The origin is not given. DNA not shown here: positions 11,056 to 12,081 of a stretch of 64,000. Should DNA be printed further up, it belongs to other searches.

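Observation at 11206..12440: Two-gene operon: DUF5131 (Gp37/Gp68, CxxxCxxC radical-SAM-like) plus an ASCH-like protein, with tandem 15-bp direct repeats in its control region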

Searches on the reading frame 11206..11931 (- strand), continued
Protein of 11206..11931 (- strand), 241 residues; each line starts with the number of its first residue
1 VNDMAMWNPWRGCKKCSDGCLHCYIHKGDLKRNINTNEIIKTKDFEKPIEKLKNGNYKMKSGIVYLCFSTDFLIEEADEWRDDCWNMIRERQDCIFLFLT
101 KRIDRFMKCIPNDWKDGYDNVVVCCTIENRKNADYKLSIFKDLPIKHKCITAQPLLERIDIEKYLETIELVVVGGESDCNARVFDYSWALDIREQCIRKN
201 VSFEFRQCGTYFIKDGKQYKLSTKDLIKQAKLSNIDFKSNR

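Call 52: find_homologous_proteins(query=A3, max_evalue=0.00001)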
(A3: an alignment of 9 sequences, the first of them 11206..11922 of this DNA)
Query A3 (9 sequences) (238 aa, profile of the alignment): 5944 proteins with E <= 0.00001 among 8000 candidates; the best 120 are listed.
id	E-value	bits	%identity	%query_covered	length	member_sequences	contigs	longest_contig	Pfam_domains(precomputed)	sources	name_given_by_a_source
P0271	2.3e-102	360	76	98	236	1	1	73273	PF07505.18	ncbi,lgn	-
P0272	5.2e-102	359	84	100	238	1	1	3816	PF07505.18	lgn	-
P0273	6.5e-102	359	76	98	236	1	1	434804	PF07505.18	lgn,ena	-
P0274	6.5e-102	359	76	98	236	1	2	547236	PF07505.18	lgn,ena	-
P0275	8.9e-102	358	76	98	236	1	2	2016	PF07505.18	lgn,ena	-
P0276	1.2e-101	358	83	100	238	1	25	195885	PF07505.18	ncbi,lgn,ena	-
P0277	1.3e-101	358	78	98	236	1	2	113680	PF07505.18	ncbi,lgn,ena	-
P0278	1.4e-101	357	81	100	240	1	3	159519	PF07505.18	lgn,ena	-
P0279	1.4e-101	357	75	98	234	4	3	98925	PF07505.18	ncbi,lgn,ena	-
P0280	1.5e-101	357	76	98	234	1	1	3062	PF07505.18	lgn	-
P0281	1.7e-101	357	76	98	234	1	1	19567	PF07505.18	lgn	-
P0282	2.4e-101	357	83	100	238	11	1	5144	PF07505.18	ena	-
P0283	2.4e-101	357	76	98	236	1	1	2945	PF07505.18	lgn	-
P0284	2.7e-101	357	85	100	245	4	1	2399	PF07505.18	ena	-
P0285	3.0e-101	356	75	100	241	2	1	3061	PF07505.18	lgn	-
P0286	3.4e-101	356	80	98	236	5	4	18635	PF07505.18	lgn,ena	-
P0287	3.5e-101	356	78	98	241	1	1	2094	PF07505.18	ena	-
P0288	3.7e-101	356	81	98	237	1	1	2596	PF07505.18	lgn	-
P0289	5.7e-101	355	82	99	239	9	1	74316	PF07505.18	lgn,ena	-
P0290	7.9e-101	355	83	100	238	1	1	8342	PF07505.18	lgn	-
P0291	8.4e-101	355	76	98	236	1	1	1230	PF07505.18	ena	-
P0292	9.0e-101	355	87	100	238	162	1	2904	PF07505.18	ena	-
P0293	1.0e-100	355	81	98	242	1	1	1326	PF07505.18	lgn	-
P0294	1.0e-100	355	86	99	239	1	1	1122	PF07505.18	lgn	-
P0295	1.6e-100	354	81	98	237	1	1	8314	PF07505.18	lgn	-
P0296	2.0e-100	354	83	100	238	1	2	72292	PF07505.18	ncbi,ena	-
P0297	2.1e-100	354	88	99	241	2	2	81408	PF07505.18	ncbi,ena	-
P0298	2.2e-100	354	80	98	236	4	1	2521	PF07505.18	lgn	-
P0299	2.3e-100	354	77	100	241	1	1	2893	PF07505.18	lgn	-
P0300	2.3e-100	353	83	99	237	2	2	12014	PF07505.18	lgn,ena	-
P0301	2.3e-100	353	89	99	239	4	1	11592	PF07505.18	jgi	jgi:Bacteriophage protein gp37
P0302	2.4e-100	353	85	100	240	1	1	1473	PF07505.18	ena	-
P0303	2.4e-100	353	84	99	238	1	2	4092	PF07505.18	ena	-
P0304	2.5e-100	353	78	98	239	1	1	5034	PF07505.18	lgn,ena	-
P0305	2.7e-100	353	82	100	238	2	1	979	PF07505.18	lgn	-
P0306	2.9e-100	353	85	100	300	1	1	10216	PF07505.18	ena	-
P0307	3.3e-100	353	81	98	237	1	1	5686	PF07505.18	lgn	-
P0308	3.3e-100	353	88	100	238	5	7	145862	PF07505.18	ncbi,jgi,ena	-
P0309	3.3e-100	353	83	99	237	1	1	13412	PF07505.18,PF17338.9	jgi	-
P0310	3.4e-100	353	84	100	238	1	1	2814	PF07505.18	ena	-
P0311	3.6e-100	353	83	98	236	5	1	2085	PF07505.18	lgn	-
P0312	3.8e-100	353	80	98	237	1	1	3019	PF07505.18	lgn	-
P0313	3.9e-100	353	81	99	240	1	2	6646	PF07505.18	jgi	-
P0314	4.0e-100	353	80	98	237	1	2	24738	PF07505.18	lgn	-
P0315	4.2e-100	353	83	99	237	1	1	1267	PF07505.18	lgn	-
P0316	4.4e-100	353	84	100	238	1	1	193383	PF07505.18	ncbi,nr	ncbi:MAG: DUF5131 family protein [Clostridiales bacterium]|nr:DUF5131 family protein [Clostridiales 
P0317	4.5e-100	353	81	98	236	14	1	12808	PF07505.18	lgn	-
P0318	4.7e-100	352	80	100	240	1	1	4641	PF07505.18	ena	-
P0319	5.4e-100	352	81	98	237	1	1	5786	PF07505.18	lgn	-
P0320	5.7e-100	352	84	100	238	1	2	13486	PF07505.18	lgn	-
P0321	5.8e-100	352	80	98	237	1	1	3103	PF07505.18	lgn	-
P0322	5.8e-100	352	79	98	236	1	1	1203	PF07505.18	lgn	-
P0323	6.2e-100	352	74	98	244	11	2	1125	PF07505.18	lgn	-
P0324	6.7e-100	352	81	98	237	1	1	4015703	PF07505.18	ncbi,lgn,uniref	ncbi:DUF5131 family protein [Terrisporobacter vanillatitrophus]|uniref:DUF5131 family protein n=1 Ta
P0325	6.8e-100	352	78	99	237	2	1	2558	PF07505.18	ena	-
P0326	6.9e-100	352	84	99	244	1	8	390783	PF07505.18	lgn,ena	-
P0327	8.0e-100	352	81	98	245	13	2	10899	PF07505.18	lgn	-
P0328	8.7e-100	352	80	99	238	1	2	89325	PF07505.18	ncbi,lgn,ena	-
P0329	9.0e-100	352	80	98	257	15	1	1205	PF07505.18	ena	-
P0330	9.5e-100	351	81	99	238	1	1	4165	PF07505.18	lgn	-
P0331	1.0e-99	351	81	99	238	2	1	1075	PF07505.18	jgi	jgi:protein gp37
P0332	1.1e-99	351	80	99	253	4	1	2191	PF07505.18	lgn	-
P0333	1.1e-99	351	77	100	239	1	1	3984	PF07505.18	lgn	-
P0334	1.1e-99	351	79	99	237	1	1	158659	PF07505.18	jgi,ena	-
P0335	1.2e-99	351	81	99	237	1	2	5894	PF07505.18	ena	-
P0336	1.2e-99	351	82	98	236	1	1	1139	PF07505.18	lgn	-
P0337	1.3e-99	351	83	99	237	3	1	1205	PF07505.18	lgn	-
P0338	1.3e-99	351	83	99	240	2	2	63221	PF07505.18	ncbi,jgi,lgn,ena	-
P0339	1.4e-99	351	86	100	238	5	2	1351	PF07505.18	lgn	-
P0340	1.4e-99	351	80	100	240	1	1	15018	PF07505.18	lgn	-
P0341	1.5e-99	351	83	100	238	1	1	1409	PF07505.18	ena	-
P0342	1.5e-99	351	84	98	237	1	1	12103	PF07505.18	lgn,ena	-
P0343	1.5e-99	351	83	100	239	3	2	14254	PF07505.18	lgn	-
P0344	1.5e-99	351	79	100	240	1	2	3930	PF07505.18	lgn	-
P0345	1.5e-99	351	83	99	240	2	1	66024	PF07505.18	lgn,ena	-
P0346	1.5e-99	351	78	100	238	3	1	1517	PF07505.18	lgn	-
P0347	1.7e-99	351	79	100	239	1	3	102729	PF07505.18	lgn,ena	-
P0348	1.7e-99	351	84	98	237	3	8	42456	PF07505.18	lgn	-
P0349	1.8e-99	351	74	100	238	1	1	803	PF07505.18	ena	-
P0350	1.9e-99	350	80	99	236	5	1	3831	PF07505.18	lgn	-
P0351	1.9e-99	350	84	100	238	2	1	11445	PF07505.18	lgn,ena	-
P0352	1.9e-99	350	82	100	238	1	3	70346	PF07505.18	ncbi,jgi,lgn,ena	-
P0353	2.0e-99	350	82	99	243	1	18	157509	PF07505.18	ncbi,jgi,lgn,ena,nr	ncbi:MAG: DUF5131 family protein [Lachnospiraceae bacterium]|nr:DUF5131 family protein [Lachnospirac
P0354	2.0e-99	350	80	100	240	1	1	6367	PF07505.18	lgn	-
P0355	2.0e-99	350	87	99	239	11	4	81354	PF07505.18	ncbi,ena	-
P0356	2.0e-99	350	82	98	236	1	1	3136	PF07505.18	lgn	-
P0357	2.0e-99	350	77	99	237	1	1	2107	PF07505.18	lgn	-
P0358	2.1e-99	350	84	100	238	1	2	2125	PF07505.18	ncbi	-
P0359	2.2e-99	350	77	100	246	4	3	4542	PF07505.18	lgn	-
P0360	2.3e-99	350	76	98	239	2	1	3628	PF07505.18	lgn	-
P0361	2.4e-99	350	85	99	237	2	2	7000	PF07505.18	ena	-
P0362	2.6e-99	350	85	100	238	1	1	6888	PF07505.18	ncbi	-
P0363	2.7e-99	350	79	100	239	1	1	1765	PF07505.18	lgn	-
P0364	2.7e-99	350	87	100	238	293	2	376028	PF07505.18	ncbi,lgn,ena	-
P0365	2.9e-99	350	77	99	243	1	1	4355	PF07505.18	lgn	-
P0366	3.1e-99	350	78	100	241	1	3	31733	PF07505.18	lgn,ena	-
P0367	3.2e-99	350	85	99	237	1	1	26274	PF07505.18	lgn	-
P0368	3.3e-99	350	74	98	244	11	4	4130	PF07505.18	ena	-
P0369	3.4e-99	350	83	98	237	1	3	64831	PF07505.18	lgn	-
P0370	3.4e-99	350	75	98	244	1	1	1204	PF07505.18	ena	-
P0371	3.6e-99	350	87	100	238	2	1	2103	PF07505.18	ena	-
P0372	3.6e-99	350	88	99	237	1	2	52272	PF07505.18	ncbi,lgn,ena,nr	ncbi:MAG: DUF5131 family protein [Tenericutes bacterium]|nr:DUF5131 family protein [Mycoplasmatota b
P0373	3.7e-99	350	83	99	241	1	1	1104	PF07505.18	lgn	-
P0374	3.7e-99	350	87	99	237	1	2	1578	PF07505.18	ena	-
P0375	3.9e-99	349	89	100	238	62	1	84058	PF07505.18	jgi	-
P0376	3.9e-99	349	80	100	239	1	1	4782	PF07505.18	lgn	-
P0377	4.2e-99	349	88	99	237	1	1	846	PF07505.18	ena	-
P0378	4.2e-99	349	76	98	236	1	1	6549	PF07505.18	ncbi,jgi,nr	ncbi:MAG: phage Gp37/Gp68 family protein [Prevotellaceae bacterium]|jgi:protein gp37|nr:phage Gp37/G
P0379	4.4e-99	349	76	99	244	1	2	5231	PF07505.18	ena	-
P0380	4.4e-99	349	81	99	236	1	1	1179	PF07505.18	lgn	-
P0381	4.5e-99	349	78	98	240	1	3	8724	PF07505.18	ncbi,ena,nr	ncbi:MAG: DUF5131 family protein [Oscillospiraceae bacterium]|nr:DUF5131 family protein [Oscillospir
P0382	4.5e-99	349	82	99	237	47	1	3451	PF07505.18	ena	-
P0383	4.5e-99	349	85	100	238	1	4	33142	PF07505.18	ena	-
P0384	4.6e-99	349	77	99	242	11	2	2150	PF07505.18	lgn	-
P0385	4.6e-99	349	81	100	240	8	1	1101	PF07505.18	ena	-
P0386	4.6e-99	349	74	98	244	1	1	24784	PF07505.18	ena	-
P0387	4.7e-99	349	82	100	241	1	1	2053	PF07505.18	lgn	-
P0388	4.8e-99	349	79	99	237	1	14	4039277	PF07505.18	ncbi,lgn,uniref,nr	ncbi:DUF5131 family protein [Terrisporobacter glycolicus]|uniref:Phage protein Gp37/Gp68 n=1 Tax=Ter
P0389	4.9e-99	349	86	99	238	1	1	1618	PF07505.18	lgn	-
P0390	4.9e-99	349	81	99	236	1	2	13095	PF07505.18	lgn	-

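Call 53: find_encoding_contigs(protein=P0388, flank=5000, max_places=3)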
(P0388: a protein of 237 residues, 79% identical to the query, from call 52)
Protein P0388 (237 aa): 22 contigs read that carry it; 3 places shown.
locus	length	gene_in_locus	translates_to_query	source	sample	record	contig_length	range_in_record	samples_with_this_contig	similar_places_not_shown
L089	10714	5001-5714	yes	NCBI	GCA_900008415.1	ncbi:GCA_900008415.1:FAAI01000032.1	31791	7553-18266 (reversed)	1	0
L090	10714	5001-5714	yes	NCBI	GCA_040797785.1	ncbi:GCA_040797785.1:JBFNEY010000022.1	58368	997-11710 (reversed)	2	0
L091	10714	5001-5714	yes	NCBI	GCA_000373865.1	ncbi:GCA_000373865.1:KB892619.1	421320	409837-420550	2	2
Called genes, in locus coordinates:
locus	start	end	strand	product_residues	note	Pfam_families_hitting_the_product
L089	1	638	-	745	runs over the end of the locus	PF00270:DEAD (faint), PF00580:UvrD-helicase, PF02562:PhoH (faint), PF01443:Viral_helicase1 (faint), PF13245:AAA_19 (faint), PF13361:UvrD_C (weak), PF13538:UvrD_C_2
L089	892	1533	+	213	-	PF00300:His_Phos_1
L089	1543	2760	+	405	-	PF00070:Pyr_redox (weak), PF00890:FAD_binding_2 (weak), PF01134:GIDA (faint), PF03486:HI0933_like, PF07992:Pyr_redox_2, PF12831:FAD_oxidored, PF13450:NAD_binding_8 (weak), PF22780:HI0933_like_1st, +3 more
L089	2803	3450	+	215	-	PF02224:Cytidylate_kin, PF13189:Cytidylate_kin2, PF13238:AAA_18 (weak), PF13207:AAA_17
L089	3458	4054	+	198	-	PF01553:Acyltransferase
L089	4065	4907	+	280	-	PF02401:LYTB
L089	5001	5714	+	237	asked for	PF07505:DUF5131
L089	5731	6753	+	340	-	PF03576:Peptidase_S58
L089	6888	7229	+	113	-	PF19524:DUF6054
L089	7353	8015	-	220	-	PF00302:CAT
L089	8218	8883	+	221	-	PF03692:CxxCxxCC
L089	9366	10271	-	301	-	-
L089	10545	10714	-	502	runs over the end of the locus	-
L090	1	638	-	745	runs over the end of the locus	PF00270:DEAD (faint), PF00580:UvrD-helicase, PF02562:PhoH (faint), PF01443:Viral_helicase1 (faint), PF13245:AAA_19 (faint), PF13361:UvrD_C (weak), PF13538:UvrD_C_2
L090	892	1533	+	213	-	PF00300:His_Phos_1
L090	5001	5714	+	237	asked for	PF07505:DUF5131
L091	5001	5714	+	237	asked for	PF07505:DUF5131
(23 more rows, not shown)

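Call 54: find_encoding_contigs(protein=P0353, flank=5000, max_places=3)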
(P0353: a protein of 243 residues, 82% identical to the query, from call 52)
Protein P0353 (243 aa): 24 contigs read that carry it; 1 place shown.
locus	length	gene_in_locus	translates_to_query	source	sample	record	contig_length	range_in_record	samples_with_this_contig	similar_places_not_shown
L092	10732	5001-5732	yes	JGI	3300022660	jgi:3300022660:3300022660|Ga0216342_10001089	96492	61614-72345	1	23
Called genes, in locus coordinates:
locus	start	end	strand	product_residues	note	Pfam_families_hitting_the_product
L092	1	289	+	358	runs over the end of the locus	PF03462:PCRF, PF00472:RF-1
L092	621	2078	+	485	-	PF00015:MCPsignal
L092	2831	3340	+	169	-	PF03591:AzlC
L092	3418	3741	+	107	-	PF05437:AzlD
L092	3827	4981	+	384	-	PF00753:Lactamase_B (weak), PF19583:ODP, PF12724:Flavodoxin_5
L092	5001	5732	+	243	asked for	PF07505:DUF5131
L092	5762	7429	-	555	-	PF00128:Alpha-amylase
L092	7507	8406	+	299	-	PF04018:VCA0040-like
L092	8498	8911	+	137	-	PF09719:C_GCAxxG_C_C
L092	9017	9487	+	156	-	PF01047:MarR (weak)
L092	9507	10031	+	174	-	PF12724:Flavodoxin_5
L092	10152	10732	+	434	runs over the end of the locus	PF13487:HD_5, PF01966:HD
